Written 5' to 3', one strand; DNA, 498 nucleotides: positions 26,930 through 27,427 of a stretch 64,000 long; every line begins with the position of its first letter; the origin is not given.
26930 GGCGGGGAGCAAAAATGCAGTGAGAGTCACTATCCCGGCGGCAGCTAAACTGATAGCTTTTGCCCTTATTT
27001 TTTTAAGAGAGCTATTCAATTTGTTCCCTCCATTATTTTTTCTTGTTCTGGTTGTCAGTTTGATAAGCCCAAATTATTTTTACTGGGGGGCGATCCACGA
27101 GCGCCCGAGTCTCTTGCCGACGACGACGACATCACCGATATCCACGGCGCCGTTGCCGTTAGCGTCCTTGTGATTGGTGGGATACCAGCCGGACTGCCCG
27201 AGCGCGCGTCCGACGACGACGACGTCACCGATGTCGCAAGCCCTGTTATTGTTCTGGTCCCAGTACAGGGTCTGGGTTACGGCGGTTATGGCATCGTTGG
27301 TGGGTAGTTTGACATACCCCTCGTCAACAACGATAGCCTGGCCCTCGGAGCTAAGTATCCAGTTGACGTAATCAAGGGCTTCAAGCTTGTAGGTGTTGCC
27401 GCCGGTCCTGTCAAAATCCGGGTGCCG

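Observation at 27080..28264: A PstS paralog that ends in a dockerin module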

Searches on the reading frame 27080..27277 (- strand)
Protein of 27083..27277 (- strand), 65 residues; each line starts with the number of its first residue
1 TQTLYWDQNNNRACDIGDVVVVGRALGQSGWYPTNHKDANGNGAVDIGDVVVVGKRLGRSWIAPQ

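Call 5: search_protein_families(library=pfam, proteins=[window:27083-27277:-], max_evalue=10)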
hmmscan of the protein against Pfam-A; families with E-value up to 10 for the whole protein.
seq(65 aa): 2 families
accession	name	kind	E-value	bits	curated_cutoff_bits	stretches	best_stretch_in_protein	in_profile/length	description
PF00404.24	Dockerin_1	-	0.001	19.6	22.9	1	7-57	3-56/57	Dockerin type I domain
PF00366.26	Ribosomal_S17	-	0.21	12.1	25.9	1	8-23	40-53/68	Ribosomal protein S17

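Call 9: search_solved_structures(query=window:27083-27277:-, max_evalue=10, show_alignments=3)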
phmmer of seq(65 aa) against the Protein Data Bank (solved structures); distinct sequences matched with E-value up to 10: 11.
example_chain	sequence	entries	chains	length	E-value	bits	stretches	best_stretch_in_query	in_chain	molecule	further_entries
2jnk_A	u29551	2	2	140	0.0001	25.6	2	37-59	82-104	Hyalurononglucosaminidase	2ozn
2y3n_B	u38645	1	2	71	0.03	17.8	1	6-60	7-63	CELLULOSOMAL FAMILY-48 PROCESSIVE GLYCOSIDE HYDROLASE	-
4uyp_B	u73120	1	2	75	0.27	14.8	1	4-62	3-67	Cellulosomal scaffoldin adaptor protein B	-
5g5d_B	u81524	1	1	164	0.41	14.2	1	9-59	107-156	CELLULOSOMAL-SCAFFOLDING PROTEIN A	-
2b59_B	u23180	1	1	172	0.45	14.1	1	9-59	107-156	Cellulosomal scaffolding protein A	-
4uyq_B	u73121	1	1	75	0.49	13.9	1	4-62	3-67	Cellulosomal scaffoldin adaptor protein B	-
5m21_A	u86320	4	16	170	0.51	13.9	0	37-60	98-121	Hydroquinone dioxygenase small subunit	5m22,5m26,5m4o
6k6s_A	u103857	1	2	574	0.63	13.6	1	7-57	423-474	Ribonuclease J 1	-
9nfr_C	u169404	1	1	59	0.78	13.3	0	23-37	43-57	Proto-oncogene vav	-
3kcp_A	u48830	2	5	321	1.1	12.9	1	10-59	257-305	Cellulosomal-scaffolding protein A | Cellulosome anchoring protein cohesin region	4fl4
1c7v_A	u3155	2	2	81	1.1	12.9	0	38-59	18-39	CALCIUM VECTOR PROTEIN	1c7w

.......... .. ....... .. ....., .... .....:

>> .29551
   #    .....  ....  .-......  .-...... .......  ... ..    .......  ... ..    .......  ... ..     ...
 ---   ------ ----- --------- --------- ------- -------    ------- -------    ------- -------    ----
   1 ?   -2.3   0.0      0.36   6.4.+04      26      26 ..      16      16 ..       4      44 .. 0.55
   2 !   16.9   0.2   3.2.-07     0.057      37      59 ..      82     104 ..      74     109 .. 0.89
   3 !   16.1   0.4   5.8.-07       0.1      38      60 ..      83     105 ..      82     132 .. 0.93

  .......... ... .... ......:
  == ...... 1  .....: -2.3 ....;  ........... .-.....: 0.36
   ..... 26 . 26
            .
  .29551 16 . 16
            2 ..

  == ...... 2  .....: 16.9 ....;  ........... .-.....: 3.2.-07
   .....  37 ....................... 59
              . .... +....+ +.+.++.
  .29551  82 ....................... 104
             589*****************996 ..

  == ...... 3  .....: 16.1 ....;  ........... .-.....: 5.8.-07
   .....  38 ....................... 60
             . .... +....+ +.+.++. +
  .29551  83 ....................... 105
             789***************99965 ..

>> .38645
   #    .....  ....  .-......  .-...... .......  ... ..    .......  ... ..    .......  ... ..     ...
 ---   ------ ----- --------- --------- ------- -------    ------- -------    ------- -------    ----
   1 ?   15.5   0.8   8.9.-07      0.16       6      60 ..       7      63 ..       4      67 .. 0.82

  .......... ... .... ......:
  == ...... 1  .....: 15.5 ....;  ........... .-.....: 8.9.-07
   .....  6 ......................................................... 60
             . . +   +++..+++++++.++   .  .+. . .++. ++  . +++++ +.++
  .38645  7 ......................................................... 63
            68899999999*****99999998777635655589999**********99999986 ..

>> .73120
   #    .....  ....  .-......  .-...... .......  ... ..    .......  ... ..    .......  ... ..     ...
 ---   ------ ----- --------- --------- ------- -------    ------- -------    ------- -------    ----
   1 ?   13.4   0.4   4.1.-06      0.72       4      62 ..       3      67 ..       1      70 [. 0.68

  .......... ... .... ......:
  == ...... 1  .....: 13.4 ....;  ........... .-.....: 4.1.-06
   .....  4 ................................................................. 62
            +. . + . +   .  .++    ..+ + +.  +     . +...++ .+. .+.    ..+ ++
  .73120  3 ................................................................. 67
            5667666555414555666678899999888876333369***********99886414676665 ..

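Call 35: search_solved_structures(query=A4, max_evalue=1, show_alignments=2)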
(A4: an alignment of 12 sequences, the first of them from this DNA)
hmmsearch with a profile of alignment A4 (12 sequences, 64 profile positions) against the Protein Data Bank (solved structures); distinct sequences matched with E-value up to 1: 200 (the best 60 are shown).
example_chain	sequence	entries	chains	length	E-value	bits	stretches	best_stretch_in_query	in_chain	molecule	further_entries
4fl4_A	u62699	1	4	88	2.6e-07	33.5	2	8-60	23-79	Glycoside hydrolase family 9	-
2mte_A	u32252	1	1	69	8.2e-07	31.9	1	6-61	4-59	Cellulose 1,4-beta-cellobiosidase (reducing end) CelS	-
1daq_A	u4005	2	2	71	8.2e-07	31.9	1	6-61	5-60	ENDOGLUCANASE SS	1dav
2y3n_B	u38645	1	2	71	1.3e-06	31.3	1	7-63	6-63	CELLULOSOMAL FAMILY-48 PROCESSIVE GLYCOSIDE HYDROLASE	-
2b59_B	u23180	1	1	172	3.7e-06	29.8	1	8-62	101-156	Cellulosomal scaffolding protein A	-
2ccl_B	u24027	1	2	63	3.8e-06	29.8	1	7-60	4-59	ENDO-1,4-BETA-XYLANASE Y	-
3kcp_A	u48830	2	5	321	1.2e-05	28.2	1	8-62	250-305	Cellulosomal-scaffolding protein A | Cellulosome anchoring protein cohesin region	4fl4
1ohz_B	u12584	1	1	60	1.4e-05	28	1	9-60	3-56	ENDO-1,4-BETA-XYLANASE Y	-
4u3s_B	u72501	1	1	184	1.6e-05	27.8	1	12-61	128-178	Cellulosomal scaffoldin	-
4cj0_A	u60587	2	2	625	1.8e-05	27.6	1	4-60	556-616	ENDOGLUCANASE D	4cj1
1clc_A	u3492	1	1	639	1.9e-05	27.5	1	4-60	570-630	ENDOGLUCANASE CELD; EC: 3.2.1.4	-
4wi0_B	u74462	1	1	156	2.2e-05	27.3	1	12-62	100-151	Cellulosomal scaffoldin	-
5g5d_B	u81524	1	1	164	3.9e-05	26.5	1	12-62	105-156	CELLULOSOMAL-SCAFFOLDING PROTEIN A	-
8x39_A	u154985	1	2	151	6e-05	26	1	8-60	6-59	Serine protease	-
8x3a_A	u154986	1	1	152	6.1e-05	25.9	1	8-60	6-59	Serine protease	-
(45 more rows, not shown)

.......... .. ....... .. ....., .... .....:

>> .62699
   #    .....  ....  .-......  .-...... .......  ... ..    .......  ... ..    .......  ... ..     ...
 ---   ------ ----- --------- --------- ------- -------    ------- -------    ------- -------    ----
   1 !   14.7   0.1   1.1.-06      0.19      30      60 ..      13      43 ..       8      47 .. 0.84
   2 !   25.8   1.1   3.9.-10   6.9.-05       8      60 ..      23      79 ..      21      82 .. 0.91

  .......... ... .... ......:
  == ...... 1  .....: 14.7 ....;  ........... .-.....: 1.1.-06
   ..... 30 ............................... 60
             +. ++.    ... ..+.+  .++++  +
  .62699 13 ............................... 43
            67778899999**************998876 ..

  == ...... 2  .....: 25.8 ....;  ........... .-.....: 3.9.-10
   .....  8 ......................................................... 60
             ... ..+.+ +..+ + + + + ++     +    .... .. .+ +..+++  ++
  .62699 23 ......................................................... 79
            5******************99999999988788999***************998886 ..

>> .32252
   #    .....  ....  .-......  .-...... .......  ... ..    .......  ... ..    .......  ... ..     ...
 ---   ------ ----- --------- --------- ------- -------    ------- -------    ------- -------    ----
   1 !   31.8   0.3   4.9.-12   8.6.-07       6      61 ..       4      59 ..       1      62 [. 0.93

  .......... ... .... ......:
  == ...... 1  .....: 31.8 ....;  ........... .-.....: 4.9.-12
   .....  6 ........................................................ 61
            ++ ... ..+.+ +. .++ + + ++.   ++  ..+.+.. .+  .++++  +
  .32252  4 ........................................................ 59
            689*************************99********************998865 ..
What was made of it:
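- The tail profile's top ~20 PDB hits are all dockerins, best 2.6e-7 (call 35). Dockerins outrank EF-hands by 3-4 orders of magnitude in E-value (call 35).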

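Call 36: search_protein_families(library=pfam, alignment_id=A4, max_evalue=0.1)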
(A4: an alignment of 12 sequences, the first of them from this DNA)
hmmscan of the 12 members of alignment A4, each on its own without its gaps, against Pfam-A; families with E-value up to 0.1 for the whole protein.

A. member 1, seq(65 aa): 1 family
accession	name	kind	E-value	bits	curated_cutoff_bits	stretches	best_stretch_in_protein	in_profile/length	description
PF00404.24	Dockerin_1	-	0.001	19.6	22.9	1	7-57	3-56/57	Dockerin type I domain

B. families by the number of members that match (of 12 scanned): 8 families
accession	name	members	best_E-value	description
PF00404.24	Dockerin_1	10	3.2e-11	Dockerin type I domain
PF13405.12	EF-hand_6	3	0.00012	EF-hand domain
PF13499.12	EF-hand_7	3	0.0004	EF-hand domain pair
PF00036.39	EF-hand_1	2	8.7e-06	EF hand domain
PF13202.12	EF-hand_5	1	3.4e-05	EF hand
PF21829.1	DUF6889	1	0.00057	Family of unknown function (DUF6889)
PF25274.1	MJ0548_C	1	0.0052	Connectase MJ0548-like, C-terminal domain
PF00924.24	MS_channel_2nd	1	0.011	Mechanosensitive ion channel, beta-domain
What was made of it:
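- On Dockerin (Pfam PF00404, Dockerin_1): Orthologous tails: 10 of 12 hit, best 3.2e-11 (call 36).
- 10 of 12 orthologous tails hit Pfam Dockerin_1, best 3.2e-11 (call 36). Three of 12 tails also hit EF-hand models, and calmodulins appear in the profile search from E~1e-3 (calls 35, 36).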

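Call 38: find_homologous_proteins(query=A4, max_evalue=0.001)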
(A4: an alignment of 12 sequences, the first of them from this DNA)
Query A4 (12 sequences) (65 aa, profile of the alignment): 16 proteins with E <= 0.001 among 723 candidates.
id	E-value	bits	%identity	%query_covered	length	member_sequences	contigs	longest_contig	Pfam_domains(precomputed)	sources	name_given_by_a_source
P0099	1.1e-20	91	31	92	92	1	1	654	-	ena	-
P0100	8.4e-19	85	47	86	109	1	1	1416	-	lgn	-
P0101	1.7e-18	84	51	86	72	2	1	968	-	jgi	jgi:hypothetical protein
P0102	2.0e-18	84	29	78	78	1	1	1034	PF00404.25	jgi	jgi:hypothetical protein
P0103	6.0e-17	79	31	91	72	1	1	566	-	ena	-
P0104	1.3e-16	78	-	-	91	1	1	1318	-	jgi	-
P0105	1.4e-15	75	31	77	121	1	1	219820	-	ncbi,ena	-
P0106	2.4e-14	71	32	91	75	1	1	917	PF00404.25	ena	-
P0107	4.4e-14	70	29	86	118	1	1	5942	-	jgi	-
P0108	6.9e-14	69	25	74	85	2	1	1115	PF00404.25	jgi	jgi:hypothetical protein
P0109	1.0e-10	59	49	54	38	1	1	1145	-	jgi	jgi:hypothetical protein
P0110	3.9e-8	51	45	51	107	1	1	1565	PF00404.25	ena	-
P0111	2.9e-7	48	27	40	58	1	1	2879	PF00404.25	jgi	jgi:hypothetical protein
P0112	3.9e-6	44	30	89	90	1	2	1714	PF00404.25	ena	-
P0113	3.2e-5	41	37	89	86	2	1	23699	PF00404.25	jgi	jgi:hypothetical protein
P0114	3.5e-4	38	29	71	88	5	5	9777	PF00404.25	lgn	-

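Call 49: search_protein_representatives(alignment_id=A5)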
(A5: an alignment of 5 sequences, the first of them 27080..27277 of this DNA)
Query: 5 sequences, 63 profile positions. Proteins with E-value up to 0.001 (for the whole library): 10032; up to 1e-10: 708; up to 1e-30: 8. The best 150 are listed.
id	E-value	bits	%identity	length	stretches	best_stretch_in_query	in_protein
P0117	1.4e-50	185.1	-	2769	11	5-60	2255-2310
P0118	8.6e-42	156.9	-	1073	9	7-56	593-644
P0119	1.5e-40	153.0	-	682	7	8-61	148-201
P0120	5.8e-35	135.0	-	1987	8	6-62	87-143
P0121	6.2e-35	135.0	-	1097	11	8-55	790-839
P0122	4.4e-31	122.6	-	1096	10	9-59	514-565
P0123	6.6e-31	122.1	-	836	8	8-60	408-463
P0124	9.6e-31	121.5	-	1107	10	6-59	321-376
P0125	2.0e-30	120.5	-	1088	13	7-51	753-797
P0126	6.8e-30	118.8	-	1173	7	4-60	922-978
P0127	1.1e-28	115.0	-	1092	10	8-55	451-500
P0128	1.2e-28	114.8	-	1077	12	7-54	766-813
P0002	3.5e-28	113.3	-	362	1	1-63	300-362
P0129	7.8e-28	112.2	-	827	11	4-56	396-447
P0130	1.5e-27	111.3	-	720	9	3-57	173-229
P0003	6.8e-26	106.0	-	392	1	1-63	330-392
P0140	7.5e-23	96.3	-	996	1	1-63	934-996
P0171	5.2e-20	87.1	-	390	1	5-63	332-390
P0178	1.6e-19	85.6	-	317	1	3-63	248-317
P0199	3.4e-18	81.3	-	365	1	6-63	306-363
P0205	6.4e-18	80.5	-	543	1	4-63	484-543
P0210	9.4e-18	79.9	-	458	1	5-63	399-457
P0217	2.0e-17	78.9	-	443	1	3-63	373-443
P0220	2.1e-17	78.8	-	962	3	6-63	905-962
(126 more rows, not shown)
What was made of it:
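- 10,032 representative proteins carry this kind of dockerin (call 49).
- Tried and rejected: The exhaustive representative search (call 49) replaced them.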

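Call 53: search_protein_families(library=pfam, alignment_id=A7, max_evalue=0.001)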
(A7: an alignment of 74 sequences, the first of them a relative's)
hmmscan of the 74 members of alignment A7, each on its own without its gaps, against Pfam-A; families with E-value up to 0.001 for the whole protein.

A. member 1, P0140 (996 aa): 3 families
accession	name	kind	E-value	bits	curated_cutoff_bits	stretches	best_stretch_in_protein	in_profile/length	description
PF25470.1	DUF7901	-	6.2e-71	239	24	2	613-829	1-205/205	Domain of unknown function (DUF7901)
PF07705.17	CARDB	-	3e-17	63.1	22.7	1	833-932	1-100/101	CARDB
PF20009.4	GEVED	-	1.1e-16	61.9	24.4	2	530-602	1-77/78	GEVED domain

B. families by the number of members that match (of 74 scanned): 56 families (the first 25 are shown)
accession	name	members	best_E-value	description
PF00404.24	Dockerin_1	26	3.6e-16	Dockerin type I domain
PF18911.6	PKD_4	16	8.5e-86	PKD domain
PF00801.26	PKD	16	8.7e-65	PKD domain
PF18998.6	Flg_new_2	9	2.9e-24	Divergent InlB B-repeat domain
PF12849.12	PBP_like_2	6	4e-31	PBP superfamily domain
PF05048.19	NosD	5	8.7e-27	Periplasmic copper-binding protein (NosD)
PF00149.33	Metallophos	5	1.9e-17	Calcineurin-like phosphoesterase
PF13229.12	Beta_helix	5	6.4e-14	Right handed beta helix region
PF25390.1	WD40_RLD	4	8.8e-95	RCC1-like domain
PF00415.24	RCC1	4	8.3e-93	Regulator of chromosome condensation (RCC1) repeat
PF13540.12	RCC1_2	4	5.3e-71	Regulator of chromosome condensation (RCC1) repeat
PF25384.1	Alsin_RLD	4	4.3e-19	Alsin RCC1-like domain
PF20009.4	GEVED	4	1.1e-16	GEVED domain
PF00174.25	Oxidored_molyb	4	1.5e-11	Oxidoreductase molybdopterin binding domain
PF16656.11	Pur_ac_phosph_N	4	3.4e-10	Purple acid Phosphatase, N-terminal domain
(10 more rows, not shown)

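Call 62: predict_structure(alignment_id=A8)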
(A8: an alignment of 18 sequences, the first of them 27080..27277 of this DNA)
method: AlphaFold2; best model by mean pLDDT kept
length: 65 residues; sequences in the alignment: 18
mean_pLDDT: 85.6   pTM: 0.71
mean pLDDT of the five models: 85.6, 85.1, 84.2, 83.0, 81.1
residues with pLDDT >= 90: 32; 70-90: 23; 50-70: 10; < 50: 0
segments of 3 or more residues with pLDDT < 50: none
pLDDT, mean of each block of 10 residues (from residue 1): 80 93 90 76 92 91 69
secondary structure, 60 per line:
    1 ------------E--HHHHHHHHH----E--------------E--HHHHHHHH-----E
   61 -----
elements in order: H16-24 H47-54
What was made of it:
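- On Dockerin (Pfam PF00404, Dockerin_1): The model has helices 16-24 and 47-54 of the 65-aa tail, each after a loop (call 62).
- The model has pLDDT 85.6 with two loop-helix units (call 62).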

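Call 66: fold_search(model_id=the predicted structure, library=pdb)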
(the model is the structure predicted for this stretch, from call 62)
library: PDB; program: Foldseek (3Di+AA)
matches with E <= 10: 28; with E <= 0.001: 0
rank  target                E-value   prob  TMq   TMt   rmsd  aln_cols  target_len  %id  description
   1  4u3s_B                2.5e-02  1.00  0.63  0.28   3.5        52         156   25  Crystal structure of Coh3ScaB-XDoc_M1ScaA complex: A N-terminal interface mutant of type II Cohesin-X-Dockerin complex (released 2015-07-29)
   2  2y3n_B                4.2e-02  1.00  0.77  0.82   1.8        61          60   20  Type II cohesin-dockerin domain from Bacteroides cellolosolvens (released 2012-01-11)
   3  4wi0_B                5.1e-02  0.99  0.58  0.26   3.8        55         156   27  Crystal structure of Coh3ScaB-XDoc_M2ScaA complex: A C-terminal interface mutant of type II Cohesin-X-Dockerin complex (released 2015-10-07)
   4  2ozn_B                9.9e-02  0.99  0.67  0.35   3.2        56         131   27  The Cohesin-Dockerin Complex of NagJ and NagH from Clostridium perfringens (released 2008-05-06)
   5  2b59_B                1.2e-01  0.97  0.58  0.26   3.7        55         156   24  The type II cohesin dockerin complex (released 2005-10-11)
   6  6kge_D                1.8e-01  0.97  0.67  0.70   4.5        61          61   24  Crystal structure of CaDoc0917(R16D)-CaCohA2 complex at pH 5.5 (released 2020-07-08)
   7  5m0y_B                2.2e-01  0.98  0.64  0.28   3.2        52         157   19  Crystal Structure of the CohScaA-XDocCipB type II complex from Clostridium thermocellum at 1.5Angstrom resolution (released 2017-09-06)
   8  5g5d_B                2.2e-01  0.98  0.64  0.29   3.2        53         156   24  Crystal Structure of the CohScaC2-XDocCipA type II complex from Clostridium thermocellum (released 2017-04-05)
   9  3kcp_A                3.1e-01  0.97  0.65  0.15   3.3        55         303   25  Crystal structure of interacting Clostridium thermocellum multimodular components (released 2010-02-09)
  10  6kgf_D                4.0e-01  0.92  0.66  0.69   4.4        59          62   25  Crystal structure of CaDoc0917(R16D)-CaCohA2 complex at pH 8.2 (released 2020-07-08)
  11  4fl4_C                4.5e-01  0.94  0.63  0.15   2.5        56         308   23  Scaffoldin conformation and dynamics revealed by a ternary complex from the Clostridium thermocellum cellulosome (released 2012-06-27)
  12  6kg9_MODEL_1_A        5.2e-01  0.89  0.67  0.65   4.3        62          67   24  Solution structure of CaDoc0917 from Clostridium acetobutylicum (released 2020-07-08)
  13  8x3a_MODEL_1_A        5.5e-01  0.77  0.57  0.27   4.2        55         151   24  Solution NMR structure of cellulosomal double-dockerin module of Clo1313_0689 from Clostridium thermocellum (released 2024-04-03)
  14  2ccl_B                5.9e-01  0.80  0.62  0.64   4.2        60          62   22  THE S45A, T46A MUTANT OF THE TYPE I COHESIN-DOCKERIN COMPLEX FROM THE CELLULOSOME OF CLOSTRIDIUM THERMOCELLUM (released 2007-02-13)
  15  2vn6_B                5.9e-01  0.66  0.54  0.54   4.7        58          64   22  The Clostridium cellulolyticum dockerin displays a dual binding mode for its cohesin partner (released 2008-05-13)
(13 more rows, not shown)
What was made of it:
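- On Dockerin (Pfam PF00404, Dockerin_1): Foldseek top 20 are all dockerins, TM 0.77/0.82 to 2y3n_B; calmodulin and troponin TM ~0.25 (call 66).
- Foldseek's top 20 are all dockerins, TM 0.77/0.82 and rmsd 1.8 A to 2y3n_B (call 66). Structural TM is 0.6-0.8 to dockerins against ~0.25 to calmodulin and troponin (call 66).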

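Call 84: search_protein_families(library=pfam, proteins=[P0210, P0220, P0205, P0171, P0199, P0217, P0178], max_evalue=0.001)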
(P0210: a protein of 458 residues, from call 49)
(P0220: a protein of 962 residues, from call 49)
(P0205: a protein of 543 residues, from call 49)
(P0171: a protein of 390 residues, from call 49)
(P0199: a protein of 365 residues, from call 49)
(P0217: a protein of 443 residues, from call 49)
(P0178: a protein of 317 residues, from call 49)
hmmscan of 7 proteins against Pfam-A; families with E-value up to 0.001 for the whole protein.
P0210 (458 aa): 3 families
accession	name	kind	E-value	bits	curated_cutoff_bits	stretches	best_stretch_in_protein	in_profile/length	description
PF00149.33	Metallophos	-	3.3e-17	64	21.5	1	134-308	2-191/191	Calcineurin-like phosphoesterase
PF16656.11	Pur_ac_phosph_N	-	1.7e-07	32.2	30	1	47-126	9-93/93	Purple acid Phosphatase, N-terminal domain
PF16655.11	PhoD_N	-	6.7e-05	23.8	30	1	50-120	9-84/90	PhoD-like phosphatase, N-terminal domain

P0220 (962 aa): 6 families
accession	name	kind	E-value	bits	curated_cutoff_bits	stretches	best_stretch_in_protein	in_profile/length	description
PF18911.6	PKD_4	-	8.1e-31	106.4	27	2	457-540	3-85/85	PKD domain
PF00801.26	PKD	-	9.6e-23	80.4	23.5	2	387-445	13-73/80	PKD domain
PF00149.33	Metallophos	-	4.9e-15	56.9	21.5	1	641-815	2-191/191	Calcineurin-like phosphoesterase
PF16656.11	Pur_ac_phosph_N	-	1.2e-05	26.2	30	1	560-633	14-93/93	Purple acid Phosphatase, N-terminal domain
PF16655.11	PhoD_N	-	0.00013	22.9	30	0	569-633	26-90/90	PhoD-like phosphatase, N-terminal domain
PF25077.1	DUF7800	-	0.00063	20.3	27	0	546-624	3-74/89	Domain of unknown function (DUF7800)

P0205 (543 aa): 7 families
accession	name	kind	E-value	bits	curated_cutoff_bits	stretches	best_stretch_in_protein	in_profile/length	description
PF00149.33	Metallophos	-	1.9e-17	64.8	21.5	1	220-394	2-191/191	Calcineurin-like phosphoesterase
PF18911.6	PKD_4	-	1.8e-11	44.4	27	1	36-119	2-85/85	PKD domain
PF16656.11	Pur_ac_phosph_N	-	3.4e-10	40.8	30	1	136-212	11-93/93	Purple acid Phosphatase, N-terminal domain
PF00801.26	PKD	-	1.6e-08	34.9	23.5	1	50-112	12-75/80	PKD domain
PF07495.19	Y_Y_Y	-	0.00033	20.9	26.6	1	77-114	22-57/65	Y_Y_Y domain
PF16655.11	PhoD_N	-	0.00034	21.5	30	1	137-212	10-90/90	PhoD-like phosphatase, N-terminal domain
PF00404.24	Dockerin_1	-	0.00042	20.9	22.9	0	519-535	2-18/57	Dockerin type I domain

P0171 (390 aa): 1 family
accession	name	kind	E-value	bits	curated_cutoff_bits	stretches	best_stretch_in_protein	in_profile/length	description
PF12849.12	PBP_like_2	-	4.4e-21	76.3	27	1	32-317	2-266/267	PBP superfamily domain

P0199 (365 aa): 3 families
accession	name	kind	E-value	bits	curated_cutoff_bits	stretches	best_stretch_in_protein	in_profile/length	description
PF12849.12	PBP_like_2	-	4e-31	109.2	27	1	45-290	6-266/267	PBP superfamily domain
PF12727.12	PBP_like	-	2.9e-05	23.7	27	1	68-213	2-139/193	PBP superfamily domain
PF00404.24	Dockerin_1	-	0.00049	20.7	22.9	0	339-360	2-23/57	Dockerin type I domain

P0217 (443 aa): 1 family
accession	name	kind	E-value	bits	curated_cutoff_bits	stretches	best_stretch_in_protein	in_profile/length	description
PF12849.12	PBP_like_2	-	9.9e-17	62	27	1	31-358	6-267/267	PBP superfamily domain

P0178 (317 aa): 1 family
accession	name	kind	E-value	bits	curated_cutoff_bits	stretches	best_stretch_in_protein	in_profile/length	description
PF12849.12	PBP_like_2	-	1.9e-12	48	27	1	22-231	81-265/267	PBP superfamily domain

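Call 85: find_related_loci(query=P0210, collection=genome_contigs, flank=8000)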
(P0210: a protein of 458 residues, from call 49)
Query P0210 (458 aa) in genome_contigs; peptide patterns used: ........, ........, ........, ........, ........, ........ (x = any residue, [..] = any of these).
40 stretches matched a pattern; 1 encode a relative of the query (tblastn E <= 1e-3); 1 distinct loci.
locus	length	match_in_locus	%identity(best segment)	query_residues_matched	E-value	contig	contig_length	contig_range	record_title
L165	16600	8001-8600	26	135-314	2e-7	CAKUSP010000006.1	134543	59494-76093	MAG: uncultured Bacteroidales bacterium isolate REFINED_METABAT215_TOP10_CONTIGS_1500_ASSEMBLY_K77_MERGED__Hadza_MoBio_h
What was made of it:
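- Tried and rejected: There was no close relative in the genome collection (call 85).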
